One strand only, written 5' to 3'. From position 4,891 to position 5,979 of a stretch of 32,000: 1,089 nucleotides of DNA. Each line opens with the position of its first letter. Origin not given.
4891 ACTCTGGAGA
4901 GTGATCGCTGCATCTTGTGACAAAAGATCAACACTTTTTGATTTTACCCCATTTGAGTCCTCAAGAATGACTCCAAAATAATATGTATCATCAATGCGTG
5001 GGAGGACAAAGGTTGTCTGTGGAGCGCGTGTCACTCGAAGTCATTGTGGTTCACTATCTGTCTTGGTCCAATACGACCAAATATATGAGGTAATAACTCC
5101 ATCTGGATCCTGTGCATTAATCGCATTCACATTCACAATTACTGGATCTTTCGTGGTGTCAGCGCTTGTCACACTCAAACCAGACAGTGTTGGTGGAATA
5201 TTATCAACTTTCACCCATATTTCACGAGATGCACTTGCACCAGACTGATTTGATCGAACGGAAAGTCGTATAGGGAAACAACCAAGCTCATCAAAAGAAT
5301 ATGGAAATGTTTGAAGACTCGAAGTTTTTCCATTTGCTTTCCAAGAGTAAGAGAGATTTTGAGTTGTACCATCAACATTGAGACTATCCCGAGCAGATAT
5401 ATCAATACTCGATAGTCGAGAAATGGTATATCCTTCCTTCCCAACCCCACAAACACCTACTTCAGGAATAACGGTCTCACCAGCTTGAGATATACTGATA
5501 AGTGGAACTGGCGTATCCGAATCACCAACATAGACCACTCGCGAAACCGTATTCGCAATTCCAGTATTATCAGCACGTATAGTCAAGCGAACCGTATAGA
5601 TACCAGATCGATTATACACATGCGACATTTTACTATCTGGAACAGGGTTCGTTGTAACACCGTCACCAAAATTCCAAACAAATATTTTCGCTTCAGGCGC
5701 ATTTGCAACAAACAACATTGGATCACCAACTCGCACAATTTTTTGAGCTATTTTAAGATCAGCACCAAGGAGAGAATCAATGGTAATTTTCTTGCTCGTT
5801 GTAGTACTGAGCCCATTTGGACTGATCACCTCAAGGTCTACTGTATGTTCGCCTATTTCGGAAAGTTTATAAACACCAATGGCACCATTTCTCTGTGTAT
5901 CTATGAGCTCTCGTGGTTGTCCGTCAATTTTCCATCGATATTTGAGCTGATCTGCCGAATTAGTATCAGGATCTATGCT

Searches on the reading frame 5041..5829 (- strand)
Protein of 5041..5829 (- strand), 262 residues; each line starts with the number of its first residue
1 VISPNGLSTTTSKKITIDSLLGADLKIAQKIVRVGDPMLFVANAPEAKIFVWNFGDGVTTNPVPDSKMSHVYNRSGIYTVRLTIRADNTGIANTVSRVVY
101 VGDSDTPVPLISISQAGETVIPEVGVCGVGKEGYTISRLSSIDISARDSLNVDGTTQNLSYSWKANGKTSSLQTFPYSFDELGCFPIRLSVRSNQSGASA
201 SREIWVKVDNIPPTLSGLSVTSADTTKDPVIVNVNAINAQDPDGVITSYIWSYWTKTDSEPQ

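Call 10: search_protein_families(library=pfam, proteins=[window:5041-5829:-], max_evalue=0.01)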
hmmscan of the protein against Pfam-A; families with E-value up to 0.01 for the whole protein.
window:5041-5829:- (262 aa): 2 families
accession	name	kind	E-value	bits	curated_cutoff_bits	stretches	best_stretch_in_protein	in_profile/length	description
PF18911.6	PKD_4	-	9.4e-19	67.7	27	1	47-95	34-78/85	PKD domain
PF00801.26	PKD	-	6.5e-14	52.1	23.5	1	29-90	8-71/80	PKD domain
